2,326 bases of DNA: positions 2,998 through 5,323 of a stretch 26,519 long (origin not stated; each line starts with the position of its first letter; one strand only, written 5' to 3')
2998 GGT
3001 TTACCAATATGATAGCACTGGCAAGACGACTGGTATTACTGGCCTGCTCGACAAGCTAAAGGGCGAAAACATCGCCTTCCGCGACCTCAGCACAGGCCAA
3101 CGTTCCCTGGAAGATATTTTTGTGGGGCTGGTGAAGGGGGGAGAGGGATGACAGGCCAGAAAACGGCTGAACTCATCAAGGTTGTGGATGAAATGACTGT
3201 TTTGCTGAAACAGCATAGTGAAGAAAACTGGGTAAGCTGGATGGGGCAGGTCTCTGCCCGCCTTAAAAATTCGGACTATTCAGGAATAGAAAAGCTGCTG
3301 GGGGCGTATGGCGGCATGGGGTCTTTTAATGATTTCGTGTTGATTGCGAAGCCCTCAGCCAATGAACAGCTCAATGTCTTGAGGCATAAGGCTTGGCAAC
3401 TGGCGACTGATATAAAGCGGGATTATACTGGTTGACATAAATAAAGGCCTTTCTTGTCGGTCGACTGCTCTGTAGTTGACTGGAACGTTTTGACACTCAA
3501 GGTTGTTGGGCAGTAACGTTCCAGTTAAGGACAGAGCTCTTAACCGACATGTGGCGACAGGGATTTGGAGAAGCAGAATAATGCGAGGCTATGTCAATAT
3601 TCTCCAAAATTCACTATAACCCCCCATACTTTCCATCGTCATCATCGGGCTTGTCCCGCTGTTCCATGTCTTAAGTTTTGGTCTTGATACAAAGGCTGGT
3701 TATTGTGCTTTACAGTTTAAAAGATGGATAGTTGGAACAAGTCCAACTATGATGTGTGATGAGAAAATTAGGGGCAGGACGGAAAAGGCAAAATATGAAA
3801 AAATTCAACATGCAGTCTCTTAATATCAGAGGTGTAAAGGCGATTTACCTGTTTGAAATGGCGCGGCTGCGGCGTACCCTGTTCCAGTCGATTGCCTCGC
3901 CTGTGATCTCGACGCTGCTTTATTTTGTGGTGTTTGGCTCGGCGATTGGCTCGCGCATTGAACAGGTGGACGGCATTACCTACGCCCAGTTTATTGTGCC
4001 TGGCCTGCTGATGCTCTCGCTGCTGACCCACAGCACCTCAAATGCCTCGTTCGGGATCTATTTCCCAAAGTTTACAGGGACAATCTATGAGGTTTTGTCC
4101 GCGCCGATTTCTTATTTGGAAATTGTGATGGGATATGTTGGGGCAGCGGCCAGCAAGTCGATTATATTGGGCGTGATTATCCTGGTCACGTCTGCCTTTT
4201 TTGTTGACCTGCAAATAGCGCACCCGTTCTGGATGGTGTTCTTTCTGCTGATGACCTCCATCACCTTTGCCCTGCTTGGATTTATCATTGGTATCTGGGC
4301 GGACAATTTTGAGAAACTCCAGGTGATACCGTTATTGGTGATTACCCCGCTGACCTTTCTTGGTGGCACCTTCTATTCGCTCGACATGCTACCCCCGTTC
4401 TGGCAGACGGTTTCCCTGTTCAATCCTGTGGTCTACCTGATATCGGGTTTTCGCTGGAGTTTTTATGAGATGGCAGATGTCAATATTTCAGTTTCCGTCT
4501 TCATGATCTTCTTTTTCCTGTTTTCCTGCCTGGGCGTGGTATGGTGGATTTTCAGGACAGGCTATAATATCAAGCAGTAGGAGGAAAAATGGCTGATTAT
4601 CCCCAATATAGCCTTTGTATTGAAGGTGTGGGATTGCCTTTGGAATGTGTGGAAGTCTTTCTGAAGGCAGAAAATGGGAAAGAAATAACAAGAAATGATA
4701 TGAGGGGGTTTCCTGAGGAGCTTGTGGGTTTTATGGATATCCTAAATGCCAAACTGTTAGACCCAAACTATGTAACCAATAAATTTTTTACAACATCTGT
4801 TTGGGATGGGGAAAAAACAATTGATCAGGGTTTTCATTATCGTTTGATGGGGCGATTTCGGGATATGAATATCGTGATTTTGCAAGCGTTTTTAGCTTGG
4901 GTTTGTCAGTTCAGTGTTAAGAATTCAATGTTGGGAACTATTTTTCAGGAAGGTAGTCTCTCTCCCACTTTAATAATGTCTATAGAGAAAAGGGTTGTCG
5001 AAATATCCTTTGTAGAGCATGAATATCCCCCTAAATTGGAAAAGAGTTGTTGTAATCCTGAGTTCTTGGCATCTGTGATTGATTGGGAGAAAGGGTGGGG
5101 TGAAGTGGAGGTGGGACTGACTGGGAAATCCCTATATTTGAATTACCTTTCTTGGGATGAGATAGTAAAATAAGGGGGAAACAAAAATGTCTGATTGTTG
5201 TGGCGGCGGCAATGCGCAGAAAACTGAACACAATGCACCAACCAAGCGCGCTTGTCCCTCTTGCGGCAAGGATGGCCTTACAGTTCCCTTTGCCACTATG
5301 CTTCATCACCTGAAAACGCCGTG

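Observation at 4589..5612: Two atypical accessory genes appended to the ABC exporter: a 194-aa protein and a 14-cysteine 141-aa protein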

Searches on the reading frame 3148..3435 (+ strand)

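Call 3: search_protein_families(library=pfam, proteins=[window:3148-3435:+], max_evalue=1)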
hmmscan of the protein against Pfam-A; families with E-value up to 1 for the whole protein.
window:3148-3435:+ (95 aa): 2 families
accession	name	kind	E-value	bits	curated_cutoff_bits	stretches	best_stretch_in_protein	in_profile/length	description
PF22294.1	DUF6966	-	3.2e-16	59.5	27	1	21-65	1-45/53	Domain of unknown function (DUF6966)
PF08317.16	Spc7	-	0.15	11.8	34.5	1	15-87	117-189/196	Spc7 kinetochore protein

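Call 4: search_protein_families(library=ncbifam, proteins=[window:3148-3435:+], max_evalue=1)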
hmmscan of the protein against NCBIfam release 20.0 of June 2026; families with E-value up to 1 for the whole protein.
window:3148-3435:+ (95 aa): 0 families

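Call 35: search_protein_families(library=phrogs, proteins=[window:3148-3435:+], max_evalue=1)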
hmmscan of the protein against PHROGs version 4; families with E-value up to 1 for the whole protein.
window:3148-3435:+ (95 aa): 0 families

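Call 36: search_protein_families(library=padloc, proteins=[window:3148-3435:+], max_evalue=1)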
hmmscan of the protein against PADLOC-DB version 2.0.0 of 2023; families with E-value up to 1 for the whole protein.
window:3148-3435:+ (95 aa): 0 families

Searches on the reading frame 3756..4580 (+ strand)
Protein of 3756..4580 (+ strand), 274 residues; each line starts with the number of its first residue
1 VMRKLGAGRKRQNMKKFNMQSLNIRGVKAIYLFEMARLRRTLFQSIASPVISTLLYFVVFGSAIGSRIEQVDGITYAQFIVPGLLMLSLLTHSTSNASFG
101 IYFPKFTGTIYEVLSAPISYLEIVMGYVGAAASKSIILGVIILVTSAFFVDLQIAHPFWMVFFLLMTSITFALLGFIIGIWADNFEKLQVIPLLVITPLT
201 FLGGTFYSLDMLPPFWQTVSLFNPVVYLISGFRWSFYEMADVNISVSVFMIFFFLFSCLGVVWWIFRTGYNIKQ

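Call 3: search_protein_families(library=pfam, proteins=[window:3756-4580:+], max_evalue=1)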
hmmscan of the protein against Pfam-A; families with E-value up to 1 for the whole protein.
window:3756-4580:+ (274 aa): 4 families
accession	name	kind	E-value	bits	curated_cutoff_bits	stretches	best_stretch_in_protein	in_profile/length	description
PF01061.29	ABC2_membrane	-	2.8e-35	122.2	26.9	1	27-237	3-211/211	ABC-2 type transporter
PF12698.13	ABC2_membrane_3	-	2.6e-07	30.5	31.6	1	75-261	159-346/347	ABC-2 family transporter protein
PF06624.17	RAMP4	-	0.054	13.9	24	1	40-64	29-53/60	Ribosome associated membrane protein RAMP4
PF08113.16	CoxIIa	-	0.13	12.5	20.7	1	188-207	8-27/33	Cytochrome c oxidase subunit IIa family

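Call 4: search_protein_families(library=ncbifam, proteins=[window:3756-4580:+], max_evalue=1)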
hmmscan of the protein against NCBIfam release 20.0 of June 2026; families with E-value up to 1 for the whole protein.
window:3756-4580:+ (274 aa): 8 families
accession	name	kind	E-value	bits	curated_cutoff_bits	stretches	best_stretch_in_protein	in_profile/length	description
NF011648.0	PRK15066.1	subfamily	4.1e-71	239.5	225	1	22-273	5-256/257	ABC transporter permease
TIGR01247.1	drrB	subfamily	7.5e-21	74.9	223.05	1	44-255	11-227/236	daunorubicin resistance ABC transporter membrane protein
TIGR01291.1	nodJ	subfamily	7.1e-19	68.3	206.65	1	34-253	14-234/253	ABC-2 type transporter, NodJ family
TIGR03062.1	pip_yhgE_Cterm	subfamily_domain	2.9e-12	46.6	102.2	1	123-268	62-205/208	YhgE/Pip family protein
TIGR00025.1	Mtu_efflux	paralog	0.012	15.1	146.9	1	73-258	34-222/238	ABC transporter efflux protein, DrrB family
NF038293.1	permease_SagH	equivalog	0.018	13.9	450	1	91-226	190-327/370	SagH family ABC transporter permease subunit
TIGR00956.1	3a01205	subfamily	0.21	9.1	1959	1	156-247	1215-1306/1394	pleiotropic drug resistance family protein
TIGR01667.1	YCCS_YHFK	subfamily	0.34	9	467.8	1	134-175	58-99/701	YccS/YhfK family putative transporter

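Call 28: find_homologous_proteins(query=window:3795-4580:+, max_evalue=1e-60)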
Query window:3795-4580:+ (261 aa): 8000 proteins with E <= 1e-60 among 8000 candidates; the best 120 are listed.
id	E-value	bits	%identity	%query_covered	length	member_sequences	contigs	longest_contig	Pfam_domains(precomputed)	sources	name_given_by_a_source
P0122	5.2e-162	556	100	100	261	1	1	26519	PF01061.30,PF12698.14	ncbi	-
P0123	3.1e-140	484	85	98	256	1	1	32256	PF01061.30,PF12698.14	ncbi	-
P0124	4.8e-123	428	76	97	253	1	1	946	PF01061.30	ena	-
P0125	2.2e-122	426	75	97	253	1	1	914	PF01061.30,PF12698.14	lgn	-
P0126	2.7e-122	426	75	98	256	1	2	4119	PF01061.30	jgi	jgi:ABC-2 type transport system permease protein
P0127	7.4e-122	424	75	97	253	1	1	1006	PF01061.30,PF12698.14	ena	-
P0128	1.3e-121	423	-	-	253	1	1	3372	PF01061.30,PF12698.14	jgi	jgi:ABC-2 type transport system permease protein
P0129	2.0e-121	423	75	97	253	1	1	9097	PF01061.30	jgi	jgi:ABC-2 type transport system permease protein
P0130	2.4e-121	423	75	98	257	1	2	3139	PF01061.30,PF12698.14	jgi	jgi:ABC-2 type transport system permease protein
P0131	3.0e-121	422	75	97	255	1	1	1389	PF01061.30,PF12698.14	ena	-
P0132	3.3e-121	422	75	97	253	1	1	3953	PF01061.30,PF12698.14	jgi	-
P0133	3.4e-121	422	75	97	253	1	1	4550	PF01061.30,PF12698.14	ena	-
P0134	3.8e-121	422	75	97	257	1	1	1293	PF01061.30,PF12698.14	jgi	jgi:ABC-2 type transport system permease protein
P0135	3.9e-121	422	75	97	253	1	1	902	PF01061.30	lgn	-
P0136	4.3e-121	422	74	97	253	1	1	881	PF01061.30,PF12698.14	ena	-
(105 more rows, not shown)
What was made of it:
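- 3795..4580 (+): yadH-type ABC-2 permease (the ORF is open from 3756; homologues align from about 3810). Thousands of homologues at 70-85% identity (call 28).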

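Call 29: find_related_loci(query=window:3795-4580:+, collection=metagenome_contigs, flank=6000)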
Query window:3795-4580:+ (261 aa) in metagenome_contigs; peptide patterns used: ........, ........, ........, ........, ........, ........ (x = any residue, [..] = any of these).
600 stretches matched a pattern (row limit reached: there are more); 582 encode a relative of the query (tblastn E <= 1e-3); the best 80 are kept; 80 distinct loci.
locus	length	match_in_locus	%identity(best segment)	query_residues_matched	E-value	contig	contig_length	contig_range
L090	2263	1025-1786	75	7-260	8e-138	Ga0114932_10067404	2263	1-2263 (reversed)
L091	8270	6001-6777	73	2-260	1e-127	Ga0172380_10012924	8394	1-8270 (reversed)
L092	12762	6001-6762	72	7-260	5e-127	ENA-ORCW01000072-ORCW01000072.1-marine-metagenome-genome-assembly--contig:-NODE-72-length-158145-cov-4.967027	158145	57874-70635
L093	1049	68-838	72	5-261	4e-139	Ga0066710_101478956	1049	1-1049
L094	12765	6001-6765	73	7-261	1e-126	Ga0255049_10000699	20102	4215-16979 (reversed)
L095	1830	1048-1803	73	9-260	2e-135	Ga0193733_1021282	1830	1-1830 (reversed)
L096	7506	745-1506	73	7-260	4e-126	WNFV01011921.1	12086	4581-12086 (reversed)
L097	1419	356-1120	73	7-261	7e-137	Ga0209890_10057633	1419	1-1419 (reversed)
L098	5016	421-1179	74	8-260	9e-127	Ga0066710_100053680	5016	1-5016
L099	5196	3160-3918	72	8-260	2e-126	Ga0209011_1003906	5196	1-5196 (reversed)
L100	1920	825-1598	71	3-260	7e-134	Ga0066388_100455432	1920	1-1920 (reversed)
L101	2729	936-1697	73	7-260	7e-131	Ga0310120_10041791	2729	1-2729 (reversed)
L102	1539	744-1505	74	7-260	1e-135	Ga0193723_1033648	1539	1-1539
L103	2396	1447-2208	73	8-261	3e-132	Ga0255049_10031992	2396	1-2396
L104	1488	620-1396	70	2-260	6e-136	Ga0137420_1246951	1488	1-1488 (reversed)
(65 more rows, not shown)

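Call 30: find_encoding_contigs(protein=P0123, flank=10000, max_places=3)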
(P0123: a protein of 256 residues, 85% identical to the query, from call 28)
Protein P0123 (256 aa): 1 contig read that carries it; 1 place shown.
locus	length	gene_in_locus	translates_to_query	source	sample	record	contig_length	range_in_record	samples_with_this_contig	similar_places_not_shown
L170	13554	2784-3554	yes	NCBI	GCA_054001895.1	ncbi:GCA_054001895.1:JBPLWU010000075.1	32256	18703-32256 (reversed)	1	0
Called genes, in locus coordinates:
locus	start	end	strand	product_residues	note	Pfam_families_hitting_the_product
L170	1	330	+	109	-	?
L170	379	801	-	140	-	-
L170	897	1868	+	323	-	PF00005:ABC_tran, PF13304:AAA_21 (faint)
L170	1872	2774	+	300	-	PF00892:EamA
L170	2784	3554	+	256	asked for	PF01061:ABC2_membrane, PF12698:ABC2_membrane_3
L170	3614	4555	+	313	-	-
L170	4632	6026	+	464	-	PF00171:Aldedh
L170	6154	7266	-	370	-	PF04392:ABC_sub_bind (faint)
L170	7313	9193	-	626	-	PF00027:cNMP_binding, PF00939:Na_sulph_symp, PF03600:CitMHS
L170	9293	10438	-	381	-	PF12849:PBP_like_2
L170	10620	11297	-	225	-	PF02230:Abhydrolase_2, PF00561:Abhydrolase_1 (faint), PF03959:FSH1, PF12146:Hydrolase_4 (faint), PF12697:Abhydrolase_6 (faint), PF01738:DLH, PF00326:Peptidase_S9 (faint)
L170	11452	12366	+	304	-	PF00749:tRNA-synt_1c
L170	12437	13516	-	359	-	PF00487:FA_desaturase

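Call 34: search_protein_families(library=ncbifam, proteins=[L170:3614-4555:+, L170:1872-2774:+], max_evalue=0.01)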
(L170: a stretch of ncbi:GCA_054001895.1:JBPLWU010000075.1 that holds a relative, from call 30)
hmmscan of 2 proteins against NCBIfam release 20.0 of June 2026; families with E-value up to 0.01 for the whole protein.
L170:3614-4555:+ (313 aa): 0 families

L170:1872-2774:+ (300 aa): 2 families
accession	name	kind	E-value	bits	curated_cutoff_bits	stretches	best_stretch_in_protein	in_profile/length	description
TIGR00950.1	2A78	equivalog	1.5e-13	50.8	230.2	1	32-280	9-262/264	carboxylate/amino acid/amine transporter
NF008523.0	PRK11453.1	equivalog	8.5e-05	22.3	472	1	11-281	7-282/299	O-acetylserine/cysteine exporter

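Call 35: search_protein_families(library=phrogs, proteins=[L170:3614-4555:+], max_evalue=1)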
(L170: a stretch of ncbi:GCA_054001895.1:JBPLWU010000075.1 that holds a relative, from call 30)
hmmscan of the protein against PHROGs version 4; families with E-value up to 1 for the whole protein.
L170:3614-4555:+ (313 aa): 0 families

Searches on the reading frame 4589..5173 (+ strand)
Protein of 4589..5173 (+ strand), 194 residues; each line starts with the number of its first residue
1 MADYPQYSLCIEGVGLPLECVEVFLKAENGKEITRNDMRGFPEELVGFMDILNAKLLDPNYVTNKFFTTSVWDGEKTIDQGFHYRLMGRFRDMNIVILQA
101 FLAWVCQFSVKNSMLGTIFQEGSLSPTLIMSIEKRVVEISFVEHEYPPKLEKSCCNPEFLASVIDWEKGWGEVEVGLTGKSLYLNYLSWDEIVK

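Call 3: search_protein_families(library=pfam, proteins=[window:4589-5173:+], max_evalue=1)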
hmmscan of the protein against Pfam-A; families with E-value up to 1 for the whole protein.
window:4589-5173:+ (194 aa): 0 families

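Call 4: search_protein_families(library=ncbifam, proteins=[window:4589-5173:+], max_evalue=1)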
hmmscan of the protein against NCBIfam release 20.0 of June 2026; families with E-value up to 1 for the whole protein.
window:4589-5173:+ (194 aa): 0 families

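Call 8: search_solved_structures(query=window:4589-5173:+, max_evalue=10, show_alignments=1)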
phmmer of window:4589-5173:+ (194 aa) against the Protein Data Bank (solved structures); distinct sequences matched with E-value up to 10: 1.
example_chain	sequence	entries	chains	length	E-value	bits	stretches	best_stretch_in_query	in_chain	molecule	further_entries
21uy_N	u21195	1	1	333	1.6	11.8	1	35-165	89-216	Phi92_gp124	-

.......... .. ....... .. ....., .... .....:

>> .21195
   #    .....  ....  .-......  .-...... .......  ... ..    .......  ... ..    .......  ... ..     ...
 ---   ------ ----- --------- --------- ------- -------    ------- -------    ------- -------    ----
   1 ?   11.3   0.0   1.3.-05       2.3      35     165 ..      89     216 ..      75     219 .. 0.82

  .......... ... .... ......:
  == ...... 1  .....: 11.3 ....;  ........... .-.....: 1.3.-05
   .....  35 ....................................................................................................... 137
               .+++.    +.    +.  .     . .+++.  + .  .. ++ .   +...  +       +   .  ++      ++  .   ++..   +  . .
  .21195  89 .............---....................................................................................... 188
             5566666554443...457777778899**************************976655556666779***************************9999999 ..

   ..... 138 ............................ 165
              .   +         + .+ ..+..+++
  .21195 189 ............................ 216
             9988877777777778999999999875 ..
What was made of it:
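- On Any described protein family (194-aa protein): The best PDB match had E = 1.6 (call 8).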

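Call 9: find_homologous_proteins(query=window:4589-5173:+, max_evalue=0.001)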
Query window:4589-5173:+ (194 aa): 1 proteins with E <= 0.001 among 29 candidates.
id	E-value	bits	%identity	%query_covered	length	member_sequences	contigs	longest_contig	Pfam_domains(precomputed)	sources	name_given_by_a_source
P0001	3.9e-129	446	100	100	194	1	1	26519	-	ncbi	-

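Call 18: search_protein_representatives(protein=window:4589-5173:+)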
Query: 194 residues. Proteins with E-value up to 0.001 (for the whole library): 1; up to 1e-10: 1; up to 1e-30: 1. The best 1 are listed.
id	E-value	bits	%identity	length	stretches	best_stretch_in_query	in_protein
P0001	1.2e-129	446.4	100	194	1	1-194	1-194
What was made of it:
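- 4589..5173 (+): orf194: a 194-aa acidic, soluble ORFan protein (pI 4.7, net charge -10, no transmembrane segment, one vicinal Cys pair at 153-154). It matches only itself among 5.8e9 clusters (call 9) and 1.84e9 representatives (call 18).
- On Any described protein family (194-aa protein): The two large protein searches returned only the query itself (calls 9, 18).
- There are no homologues, so no conservation evidence (calls 9, 18).
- Tried and rejected: Searches against 5.8e9 clusters and an exhaustive phmmer of 1.84e9 representatives returned only the query itself (calls 9, 18).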

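Call 31: predict_structure(protein=window:4589-5173:+)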
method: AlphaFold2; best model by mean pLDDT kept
length: 194 residues; sequences in the alignment: 1
mean_pLDDT: 33.1   pTM: 0.25
mean pLDDT of the five models: 33.1, 32.4, 32.1, 30.6, 26.6
residues with pLDDT >= 90: 0; 70-90: 0; 50-70: 0; < 50: 194
segments of 3 or more residues with pLDDT < 50: 1-194
pLDDT, mean of each block of 10 residues (from residue 1): 26 24 25 39 42 36 27 25 34 40 47 30 26 26 27 41 41 37 38 31
secondary structure, 60 per line:
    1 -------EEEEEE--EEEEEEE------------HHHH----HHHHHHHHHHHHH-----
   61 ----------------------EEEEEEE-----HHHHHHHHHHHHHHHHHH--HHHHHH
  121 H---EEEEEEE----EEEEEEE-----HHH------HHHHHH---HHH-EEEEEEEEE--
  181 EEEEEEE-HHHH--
elements in order: E8-13 E16-22 H35-38 H43-55 E83-89 H95-112 H115-121 E125-131 E136-142 H157-162 E170-178 E181-187 H189-192
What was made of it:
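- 4589..5173 (+): AF2 pLDDT 33 (call 31).
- AF2 pLDDT is 33 (call 31).
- Tried and rejected: Single-sequence AF2 gave pLDDT 33, so I did not attempt a fold search (call 31).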

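Call 35: search_protein_families(library=phrogs, proteins=[window:4589-5173:+], max_evalue=1)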
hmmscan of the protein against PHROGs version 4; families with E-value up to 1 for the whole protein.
window:4589-5173:+ (194 aa): 0 families

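Call 36: search_protein_families(library=padloc, proteins=[window:4589-5173:+], max_evalue=1)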
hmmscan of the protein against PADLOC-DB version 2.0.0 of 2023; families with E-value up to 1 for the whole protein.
window:4589-5173:+ (194 aa): 0 families

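Call 42: list_cluster_members(proteins=[P0001, P0002, P0123, P0006])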
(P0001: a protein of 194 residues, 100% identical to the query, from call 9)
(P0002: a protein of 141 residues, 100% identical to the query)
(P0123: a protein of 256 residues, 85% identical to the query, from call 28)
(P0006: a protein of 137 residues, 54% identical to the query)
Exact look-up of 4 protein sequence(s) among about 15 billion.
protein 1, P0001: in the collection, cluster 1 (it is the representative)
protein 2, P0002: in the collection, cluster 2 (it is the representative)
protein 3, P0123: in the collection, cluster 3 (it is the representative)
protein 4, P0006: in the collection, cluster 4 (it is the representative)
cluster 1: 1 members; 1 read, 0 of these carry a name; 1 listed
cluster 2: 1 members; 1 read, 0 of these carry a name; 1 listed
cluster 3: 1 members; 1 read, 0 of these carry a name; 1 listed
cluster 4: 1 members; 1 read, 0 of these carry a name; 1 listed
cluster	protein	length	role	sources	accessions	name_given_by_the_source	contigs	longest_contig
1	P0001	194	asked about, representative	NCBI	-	-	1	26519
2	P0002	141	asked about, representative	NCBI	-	-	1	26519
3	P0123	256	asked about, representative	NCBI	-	-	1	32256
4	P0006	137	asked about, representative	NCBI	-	-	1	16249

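Call 52: search_dna_similar(query=window:4589-5173:+, collection=plasmids, mode=protein, max_evalue=1, max_rows=10)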
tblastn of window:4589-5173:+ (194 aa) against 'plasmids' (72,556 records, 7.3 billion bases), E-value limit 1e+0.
No match.

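Call 53: search_dna_similar(query=window:4589-5173:+, collection=phages, mode=protein, max_evalue=1, max_rows=10)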
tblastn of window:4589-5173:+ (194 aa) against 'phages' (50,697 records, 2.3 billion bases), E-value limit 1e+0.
No match.

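Call 63: find_related_loci(query=window:4589-5173:+, collection=viral_contigs, flank=3000)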
Query window:4589-5173:+ (194 aa) in viral_contigs; peptide patterns used: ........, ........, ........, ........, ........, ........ (x = any residue, [..] = any of these).
8 stretches matched a pattern, but none encodes a relative of the query by tblastn (E <= 1e-3).
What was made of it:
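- On Any described protein family (194-aa protein): Plasmids, phages and viral contigs returned nothing (calls 52, 53, 63).
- Tried and rejected: tblastn against plasmids and phages, and a viral-contig scan, gave nothing (calls 52, 53, 63).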

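Call 65: search_protein_families(library=pfam, proteins=[window:4589-5173:+], max_evalue=10)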
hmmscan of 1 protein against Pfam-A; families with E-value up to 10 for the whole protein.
window:4589-5173:+ (194 aa): 0 families
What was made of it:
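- It has no relative (calls 9, 18) and no family or structure match (calls 3, 4, 8, 35, 36, 65).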

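Call 70: find_encoding_contigs(protein=P0001, flank=3000, max_places=3)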
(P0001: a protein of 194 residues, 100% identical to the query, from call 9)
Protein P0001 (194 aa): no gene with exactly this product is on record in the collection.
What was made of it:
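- Tried and rejected: An exact look-up of its contig failed, so the assembly and organism could not be named (calls 42, 70).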
